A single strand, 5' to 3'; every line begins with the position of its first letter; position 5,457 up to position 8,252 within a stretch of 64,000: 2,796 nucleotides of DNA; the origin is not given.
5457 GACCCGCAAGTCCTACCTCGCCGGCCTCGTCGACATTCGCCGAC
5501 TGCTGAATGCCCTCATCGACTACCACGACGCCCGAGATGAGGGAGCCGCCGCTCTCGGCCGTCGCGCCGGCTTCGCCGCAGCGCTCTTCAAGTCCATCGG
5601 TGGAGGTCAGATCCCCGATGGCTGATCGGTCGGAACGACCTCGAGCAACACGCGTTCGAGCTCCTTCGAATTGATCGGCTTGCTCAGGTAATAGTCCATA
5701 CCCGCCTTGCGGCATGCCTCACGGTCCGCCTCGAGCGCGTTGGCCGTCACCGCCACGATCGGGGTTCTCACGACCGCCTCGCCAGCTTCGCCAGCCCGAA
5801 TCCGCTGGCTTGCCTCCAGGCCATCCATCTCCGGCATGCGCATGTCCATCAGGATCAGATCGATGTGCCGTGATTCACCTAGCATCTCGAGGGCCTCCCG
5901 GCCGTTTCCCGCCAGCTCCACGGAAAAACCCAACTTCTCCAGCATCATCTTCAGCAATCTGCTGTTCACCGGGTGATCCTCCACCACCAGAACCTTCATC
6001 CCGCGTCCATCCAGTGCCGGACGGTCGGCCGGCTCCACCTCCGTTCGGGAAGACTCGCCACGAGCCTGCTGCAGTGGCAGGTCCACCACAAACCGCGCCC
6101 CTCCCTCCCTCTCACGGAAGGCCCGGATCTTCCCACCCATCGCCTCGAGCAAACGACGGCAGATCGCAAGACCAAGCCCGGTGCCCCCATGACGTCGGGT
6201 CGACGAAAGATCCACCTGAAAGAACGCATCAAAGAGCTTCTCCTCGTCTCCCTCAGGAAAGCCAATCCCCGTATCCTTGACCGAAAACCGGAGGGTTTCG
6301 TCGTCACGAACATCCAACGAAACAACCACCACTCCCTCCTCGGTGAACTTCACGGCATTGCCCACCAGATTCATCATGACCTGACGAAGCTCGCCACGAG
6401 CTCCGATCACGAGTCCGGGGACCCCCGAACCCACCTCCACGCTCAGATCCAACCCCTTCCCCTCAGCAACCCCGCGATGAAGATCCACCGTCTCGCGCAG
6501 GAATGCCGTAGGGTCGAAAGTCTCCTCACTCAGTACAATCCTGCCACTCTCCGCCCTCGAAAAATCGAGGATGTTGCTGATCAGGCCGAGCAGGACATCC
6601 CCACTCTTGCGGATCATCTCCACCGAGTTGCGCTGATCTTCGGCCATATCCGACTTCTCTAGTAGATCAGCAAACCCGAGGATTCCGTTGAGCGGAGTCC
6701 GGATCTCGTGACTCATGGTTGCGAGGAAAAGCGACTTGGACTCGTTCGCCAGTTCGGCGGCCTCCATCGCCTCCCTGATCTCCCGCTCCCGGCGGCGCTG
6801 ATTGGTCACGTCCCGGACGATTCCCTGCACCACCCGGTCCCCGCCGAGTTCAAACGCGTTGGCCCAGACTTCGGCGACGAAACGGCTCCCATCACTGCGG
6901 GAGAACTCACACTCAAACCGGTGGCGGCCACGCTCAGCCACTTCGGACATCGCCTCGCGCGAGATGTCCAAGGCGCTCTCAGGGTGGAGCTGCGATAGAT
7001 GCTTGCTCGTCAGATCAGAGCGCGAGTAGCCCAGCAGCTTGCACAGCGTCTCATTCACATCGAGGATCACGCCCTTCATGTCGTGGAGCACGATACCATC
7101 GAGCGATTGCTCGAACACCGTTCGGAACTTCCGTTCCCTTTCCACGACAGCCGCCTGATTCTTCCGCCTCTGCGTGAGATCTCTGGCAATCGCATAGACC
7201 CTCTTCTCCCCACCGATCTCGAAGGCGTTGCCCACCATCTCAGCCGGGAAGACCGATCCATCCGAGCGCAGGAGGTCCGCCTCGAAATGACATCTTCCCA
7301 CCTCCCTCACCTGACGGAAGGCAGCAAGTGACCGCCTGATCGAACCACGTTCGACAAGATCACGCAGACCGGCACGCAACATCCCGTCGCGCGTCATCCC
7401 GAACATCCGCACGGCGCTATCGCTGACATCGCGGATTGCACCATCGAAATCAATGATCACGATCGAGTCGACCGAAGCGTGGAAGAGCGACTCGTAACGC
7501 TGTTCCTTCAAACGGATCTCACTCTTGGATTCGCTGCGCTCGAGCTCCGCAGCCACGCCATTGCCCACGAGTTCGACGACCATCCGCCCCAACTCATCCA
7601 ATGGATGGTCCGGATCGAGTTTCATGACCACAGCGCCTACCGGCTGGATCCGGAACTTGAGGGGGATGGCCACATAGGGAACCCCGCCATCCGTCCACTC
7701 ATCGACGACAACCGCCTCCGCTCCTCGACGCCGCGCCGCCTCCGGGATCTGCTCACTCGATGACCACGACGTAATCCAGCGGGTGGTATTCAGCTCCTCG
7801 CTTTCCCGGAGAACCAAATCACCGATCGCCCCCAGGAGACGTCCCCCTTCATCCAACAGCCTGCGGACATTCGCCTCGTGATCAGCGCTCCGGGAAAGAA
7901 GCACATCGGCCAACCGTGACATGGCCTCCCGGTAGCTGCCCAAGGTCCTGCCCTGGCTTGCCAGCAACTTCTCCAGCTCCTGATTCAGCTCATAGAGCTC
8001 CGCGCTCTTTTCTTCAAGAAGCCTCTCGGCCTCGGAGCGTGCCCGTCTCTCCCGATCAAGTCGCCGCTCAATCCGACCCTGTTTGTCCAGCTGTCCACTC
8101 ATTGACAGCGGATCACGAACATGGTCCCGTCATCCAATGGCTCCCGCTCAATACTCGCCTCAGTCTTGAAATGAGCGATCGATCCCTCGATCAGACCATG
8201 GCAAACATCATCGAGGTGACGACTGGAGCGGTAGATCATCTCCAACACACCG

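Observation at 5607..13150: Self-contained NO-sensing LuxO/LuxU-like phosphorelay: sigma-54 RR - H-NOX - cytoplasmic hybrid HK in one operon, with an orphan Hpt 2.7 kb away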

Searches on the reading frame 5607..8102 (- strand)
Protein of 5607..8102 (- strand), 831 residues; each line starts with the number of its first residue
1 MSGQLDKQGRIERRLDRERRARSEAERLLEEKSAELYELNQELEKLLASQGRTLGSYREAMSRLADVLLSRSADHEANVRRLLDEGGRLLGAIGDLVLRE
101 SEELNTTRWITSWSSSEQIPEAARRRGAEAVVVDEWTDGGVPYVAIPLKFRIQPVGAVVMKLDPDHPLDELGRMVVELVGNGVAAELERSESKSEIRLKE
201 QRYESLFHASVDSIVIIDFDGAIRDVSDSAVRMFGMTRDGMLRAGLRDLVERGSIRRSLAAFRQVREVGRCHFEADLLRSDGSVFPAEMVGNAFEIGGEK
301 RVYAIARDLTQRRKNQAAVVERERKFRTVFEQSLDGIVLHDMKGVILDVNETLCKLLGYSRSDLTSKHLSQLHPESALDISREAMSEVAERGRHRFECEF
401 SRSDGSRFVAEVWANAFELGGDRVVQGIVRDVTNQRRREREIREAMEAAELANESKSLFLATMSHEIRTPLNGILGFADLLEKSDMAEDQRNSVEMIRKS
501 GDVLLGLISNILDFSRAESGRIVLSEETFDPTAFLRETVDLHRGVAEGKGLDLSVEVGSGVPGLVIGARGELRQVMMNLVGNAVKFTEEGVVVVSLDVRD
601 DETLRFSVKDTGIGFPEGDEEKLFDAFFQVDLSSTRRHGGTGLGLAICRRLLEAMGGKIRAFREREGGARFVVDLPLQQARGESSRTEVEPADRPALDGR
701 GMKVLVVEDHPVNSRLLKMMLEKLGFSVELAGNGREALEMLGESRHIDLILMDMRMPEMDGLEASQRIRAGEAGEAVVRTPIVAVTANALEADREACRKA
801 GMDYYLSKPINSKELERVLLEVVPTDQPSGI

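Call 3: search_protein_families(library=pfam, proteins=[window:5607-8102:-], max_evalue=0.01)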
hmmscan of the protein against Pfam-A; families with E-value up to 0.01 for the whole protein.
window:5607-8102:- (831 aa): 11 families
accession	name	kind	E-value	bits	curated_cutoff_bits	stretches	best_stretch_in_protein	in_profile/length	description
PF02518.31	HATPase_c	-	7.2e-31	107.3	26.4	1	571-678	5-110/111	Histidine kinase-, DNA gyrase B-, and HSP90-like ATPase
PF00072.30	Response_reg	-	1.2e-28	100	30.2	1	704-817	1-108/111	Response regulator receiver domain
PF13426.13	PAS_9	-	4.8e-27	94.7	27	2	335-433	2-102/103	PAS domain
PF00989.32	PAS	-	4e-21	75.6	22.6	2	325-432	2-113/113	PAS fold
PF00512.31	HisKA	-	1.1e-20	73.9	26.9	1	456-520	2-66/66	His Kinase A (phospho-acceptor) domain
PF13188.13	PAS_8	-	1.6e-17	63.1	21.8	2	325-377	2-55/65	PAS domain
PF08448.16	PAS_4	-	5.1e-15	56.1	23.1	2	330-437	1-110/110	PAS fold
PF08447.18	PAS_3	-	4e-08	33.9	25.6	1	347-409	2-67/89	PAS fold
PF23198.2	PDE8A_N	-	6.2e-05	23.4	29.6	1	717-792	26-98/147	PDE8A-like, N-terminal domain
PF24896.1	Receiver_CRE1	-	0.00047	20.8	27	1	700-811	5-123/136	AHK4/CRE1/WOL first receiver domain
PF13581.12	HATPase_c_2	-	0.0097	16.4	27.4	0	576-655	40-112/127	Histidine kinase-like ATPase domain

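Call 4: search_protein_families(library=ncbifam, proteins=[window:5607-8102:-], max_evalue=0.01)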
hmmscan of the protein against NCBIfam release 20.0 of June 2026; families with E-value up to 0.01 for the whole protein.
window:5607-8102:- (831 aa): 162 families (the best 25 are shown)
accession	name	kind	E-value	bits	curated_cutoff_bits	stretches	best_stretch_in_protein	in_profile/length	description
TIGR02956.1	TMAO_torS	equivalog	2.5e-107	360.2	676.5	1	443-823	451-820/967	TMAO reductase system sensor histidine kinase/response regulator TorS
NF008318.0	PRK11107.1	equivalog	7.4e-103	345.3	890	2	447-681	284-522/920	two-component sensor histidine kinase BarA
NF041947.1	LuxQ_Vibrio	equivalog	6.1e-93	312.2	1200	1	319-820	344-836/843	quorum-sensing autoinducer 2 sensor kinase/phosphatase LuxQ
NF011874.0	PRK15347.1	equivalog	4.3e-92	309.6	852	2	437-680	379-617/921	two component system sensor kinase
NF008099.0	PRK10841.1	equivalog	2.1e-91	307.1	920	2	428-686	442-699/949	two-component system sensor histidine kinase RcsC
NF008302.0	PRK11091.1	equivalog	2.3e-91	307.2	838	1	303-823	134-643/779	aerobic respiration two-component sensor histidine kinase ArcB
NF045901.1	HisKinLetSLeg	equivalog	7e-78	262.6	1650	2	449-679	286-520/906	two-component system sensor histidine kinase LetS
NF038297.2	hybrid_HK_HrmK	equivalog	5e-77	259.9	725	1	429-818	208-603/607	hybrid histidine kinase/response regulator HrmK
NF008543.0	PRK11466.1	equivalog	1.4e-70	238.2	982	1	441-769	429-749/914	TMAO reductase system sensor histidine kinase/response regulator TorS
NF047874.1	MASE3_PAS_HK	subfamily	1.8e-61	208.7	560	2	314-688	255-636/655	MASE3 domain-containing sensor histidine kinase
NF046044.1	PnpS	equivalog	4.3e-56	190.6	400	1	312-676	43-390/390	two-component system histidine kinase PnpS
NF007420.1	PRK09959.1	equivalog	1.9e-54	184.7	1995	1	431-814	687-1065/1197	acid-sensing system histidine kinase EvgS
NF041832.1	near_NosP_CTERM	subfamily_domain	5.8e-48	163.8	400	1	450-821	1-368/370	NahK/ErcS family hybrid sensor histidine kinase/response regulator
NF033092.0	HK_WalK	equivalog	2.9e-47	161.6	725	1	308-676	241-593/594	cell wall metabolism sensor histidine kinase WalK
TIGR02966.1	phoR_proteo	equivalog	3e-44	151.4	334.2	1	323-674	5-332/333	phosphate regulon sensor histidine kinase PhoR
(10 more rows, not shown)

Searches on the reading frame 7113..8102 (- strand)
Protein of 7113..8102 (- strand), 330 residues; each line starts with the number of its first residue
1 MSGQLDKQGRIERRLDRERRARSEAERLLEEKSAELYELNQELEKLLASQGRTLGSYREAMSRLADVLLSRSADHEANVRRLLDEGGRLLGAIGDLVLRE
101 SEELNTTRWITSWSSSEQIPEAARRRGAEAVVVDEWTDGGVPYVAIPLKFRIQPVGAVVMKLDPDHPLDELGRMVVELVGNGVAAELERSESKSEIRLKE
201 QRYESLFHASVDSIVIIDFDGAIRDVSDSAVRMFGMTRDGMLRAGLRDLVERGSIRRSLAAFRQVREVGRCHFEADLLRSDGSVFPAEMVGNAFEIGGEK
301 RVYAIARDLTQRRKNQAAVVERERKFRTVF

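Call 74: predict_structure(protein=window:7113-8102:-)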
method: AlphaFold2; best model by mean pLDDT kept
length: 330 residues; sequences in the alignment: 1
mean_pLDDT: 45.9   pTM: 0.28
mean pLDDT of the five models: 45.9, 45.5, 41.2, 38.4, 37.5
residues with pLDDT >= 90: 0; 70-90: 29; 50-70: 82; < 50: 219
segments of 3 or more residues with pLDDT < 50: 54-56, 88-222, 227-235, 250-273, 290-307, 311-330
pLDDT, mean of each block of 10 residues (from residue 1): 69 85 80 69 56 50 55 53 52 40 29 33 37 38 42 38 43 39 32 26 26 43 48 53 53 35 35 49 53 44 48 35 27
secondary structure, 60 per line:
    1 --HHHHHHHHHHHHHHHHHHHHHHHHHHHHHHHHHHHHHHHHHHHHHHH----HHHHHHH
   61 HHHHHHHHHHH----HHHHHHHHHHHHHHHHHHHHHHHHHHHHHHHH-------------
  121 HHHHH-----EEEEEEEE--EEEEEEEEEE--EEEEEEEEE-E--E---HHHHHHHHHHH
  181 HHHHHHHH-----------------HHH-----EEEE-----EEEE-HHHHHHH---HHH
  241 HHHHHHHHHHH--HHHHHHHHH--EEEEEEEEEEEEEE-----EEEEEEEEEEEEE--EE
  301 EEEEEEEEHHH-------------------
elements in order: H3-49 H54-71 H76-107 H121-125 E131-138 E141-150 E153-161 H170-188 E214-217 E223-226 H228-234 H238-251 H254-262 E265-278 E284-296 E299-308

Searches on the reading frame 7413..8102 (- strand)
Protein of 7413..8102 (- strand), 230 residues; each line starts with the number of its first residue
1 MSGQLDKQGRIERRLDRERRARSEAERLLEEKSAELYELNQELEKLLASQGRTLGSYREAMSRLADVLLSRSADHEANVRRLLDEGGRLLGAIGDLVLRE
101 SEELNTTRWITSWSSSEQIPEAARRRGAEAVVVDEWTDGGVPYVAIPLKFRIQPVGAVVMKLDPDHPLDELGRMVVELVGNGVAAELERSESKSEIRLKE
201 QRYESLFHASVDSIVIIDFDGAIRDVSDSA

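Call 65: search_solved_structures(query=A4, max_evalue=10, show_alignments=0)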
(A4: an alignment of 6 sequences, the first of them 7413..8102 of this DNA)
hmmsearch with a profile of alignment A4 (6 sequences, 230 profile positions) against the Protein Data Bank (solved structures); distinct sequences matched with E-value up to 10: 8.
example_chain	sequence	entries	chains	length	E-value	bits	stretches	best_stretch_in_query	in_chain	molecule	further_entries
4hh2_A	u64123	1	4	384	0.01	18.8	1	204-228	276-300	Transcriptional regulator, PpsR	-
7eqh_A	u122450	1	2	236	0.2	14.6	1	22-63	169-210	Heme oxygenase 1, chloroplastic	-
4r3q_A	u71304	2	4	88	0.39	13.7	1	56-88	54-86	Synaptonemal complex central element protein 3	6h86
9q47_B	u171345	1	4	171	0.52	13.2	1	71-129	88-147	Matrix Protein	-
7bqs_A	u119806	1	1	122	0.77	12.7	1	35-127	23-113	Nomur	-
2r78_A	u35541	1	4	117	0.82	12.6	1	199-226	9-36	Sensor protein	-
4gw9_A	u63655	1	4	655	1.3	11.9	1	179-227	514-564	bacteriophytochrome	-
9dx1_E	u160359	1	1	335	1.8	11.5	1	38-86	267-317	Sestrin2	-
